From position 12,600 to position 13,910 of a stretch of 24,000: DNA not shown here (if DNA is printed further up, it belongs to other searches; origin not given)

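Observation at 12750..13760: Apparently catalytically complete BioB paralogue inside a PKS operon: sulfur-inserting tailoring enzyme or self-resistance copy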

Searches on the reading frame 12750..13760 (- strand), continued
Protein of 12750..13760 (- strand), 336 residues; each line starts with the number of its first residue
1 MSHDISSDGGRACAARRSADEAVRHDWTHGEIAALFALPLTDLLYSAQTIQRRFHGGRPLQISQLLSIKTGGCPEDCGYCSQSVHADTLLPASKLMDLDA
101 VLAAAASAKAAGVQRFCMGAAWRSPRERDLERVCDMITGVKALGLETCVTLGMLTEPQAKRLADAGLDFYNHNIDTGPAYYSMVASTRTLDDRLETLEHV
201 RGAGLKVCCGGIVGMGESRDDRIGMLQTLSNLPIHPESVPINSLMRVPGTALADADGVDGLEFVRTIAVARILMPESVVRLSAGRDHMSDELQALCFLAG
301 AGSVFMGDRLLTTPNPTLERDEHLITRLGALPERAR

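Call 36: find_encoding_contigs(protein=P0007, flank=10000, max_places=2)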
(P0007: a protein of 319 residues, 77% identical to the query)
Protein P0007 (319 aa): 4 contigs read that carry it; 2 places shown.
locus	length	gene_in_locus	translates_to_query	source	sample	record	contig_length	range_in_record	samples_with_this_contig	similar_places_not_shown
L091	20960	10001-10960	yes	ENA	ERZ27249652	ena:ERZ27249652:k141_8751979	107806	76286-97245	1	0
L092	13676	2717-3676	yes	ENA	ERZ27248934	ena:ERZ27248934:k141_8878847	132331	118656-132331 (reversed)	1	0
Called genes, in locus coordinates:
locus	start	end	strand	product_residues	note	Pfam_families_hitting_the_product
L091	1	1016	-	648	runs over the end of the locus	PF13191:AAA_16 (weak), PF23569:NBD_SMAX1, PF00004:AAA, PF17871:AAA_lid_9, PF07724:AAA_2, PF00004:AAA, PF07728:AAA_5, PF10431:ClpB_D2-small, +7 more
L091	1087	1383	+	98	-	PF13237:Fer4_10, PF13247:Fer4_11 (weak), PF12838:Fer4_7, PF13187:Fer4_9 (weak), PF25160:LdpA_Fe-S-bd (weak), PF00037:Fer4, PF12797:Fer4_2, PF12837:Fer4_6 (weak), +3 more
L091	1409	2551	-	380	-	PF07833:Cu_amine_oxidN1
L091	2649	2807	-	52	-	-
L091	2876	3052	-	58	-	PF01106:NifU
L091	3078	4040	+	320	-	PF09339:HTH_IclR, PF25212:HVO_A0114 (faint), PF01614:IclR_C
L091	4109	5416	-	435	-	PF00465:Fe-ADH, PF13685:Fe-ADH_2, PF25137:ADH_Fe_C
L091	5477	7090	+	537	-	PF02541:Ppx-GppA, PF21447:Ppx-GppA_III, PF01966:HD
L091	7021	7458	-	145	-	PF05235:CHAD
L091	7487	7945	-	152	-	PF05235:CHAD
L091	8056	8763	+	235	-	PF00072:Response_reg, PF00486:Trans_reg_C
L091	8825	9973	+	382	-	PF00989:PAS (weak), PF08448:PAS_4 (weak), PF00512:HisKA, PF02518:HATPase_c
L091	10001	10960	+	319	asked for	PF04055:Radical_SAM, PF06968:BATS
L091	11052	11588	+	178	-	-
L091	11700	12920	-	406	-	PF01757:Acyl_transf_3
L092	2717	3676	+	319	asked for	PF04055:Radical_SAM, PF06968:BATS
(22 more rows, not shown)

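Call 37: find_encoding_contigs(protein=P0010, flank=10000, max_places=2)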
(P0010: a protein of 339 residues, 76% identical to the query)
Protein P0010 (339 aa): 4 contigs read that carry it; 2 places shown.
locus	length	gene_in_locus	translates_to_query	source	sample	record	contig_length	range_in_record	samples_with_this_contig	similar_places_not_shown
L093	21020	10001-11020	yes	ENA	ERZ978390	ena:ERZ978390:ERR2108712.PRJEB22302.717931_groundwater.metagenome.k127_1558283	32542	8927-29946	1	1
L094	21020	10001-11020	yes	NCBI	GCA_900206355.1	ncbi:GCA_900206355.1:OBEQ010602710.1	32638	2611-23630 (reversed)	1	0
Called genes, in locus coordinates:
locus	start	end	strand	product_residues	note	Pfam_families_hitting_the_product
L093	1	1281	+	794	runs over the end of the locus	PF12704:MacB_PCD, PF02687:FtsX, PF12704:MacB_PCD, PF02687:FtsX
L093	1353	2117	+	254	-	PF01648:ACPS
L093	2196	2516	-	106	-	PF13602:ADH_zinc_N_2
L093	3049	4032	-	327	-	PF08240:ADH_N, PF00107:ADH_zinc_N, PF13602:ADH_zinc_N_2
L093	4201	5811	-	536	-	PF00501:AMP-binding, PF13193:AMP-binding_C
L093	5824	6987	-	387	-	PF00890:FAD_binding_2 (faint), PF01266:DAO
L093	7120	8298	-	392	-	PF00155:Aminotran_1_2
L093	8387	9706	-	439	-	PF00083:Sugar_tr (faint), PF06779:MFS_4, PF07690:MFS_1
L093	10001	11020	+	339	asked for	PF04055:Radical_SAM, PF06968:BATS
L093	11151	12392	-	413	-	PF06779:MFS_4 (weak), PF07690:MFS_1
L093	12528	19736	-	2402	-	PF00109:ketoacyl-synt, PF02801:Ketoacyl-synt_C, PF16197:KAsynt_C_assoc, PF00698:Acyl_transf_1, PF21089:PKS_DH_N, PF14765:PS-DH, PF08240:ADH_N, PF00107:ADH_zinc_N, +7 more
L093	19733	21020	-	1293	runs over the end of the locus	?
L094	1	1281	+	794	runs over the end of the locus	PF12704:MacB_PCD, PF02687:FtsX, PF12704:MacB_PCD, PF02687:FtsX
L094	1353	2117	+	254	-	PF01648:ACPS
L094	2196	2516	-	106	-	PF13602:ADH_zinc_N_2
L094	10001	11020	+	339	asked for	PF04055:Radical_SAM, PF06968:BATS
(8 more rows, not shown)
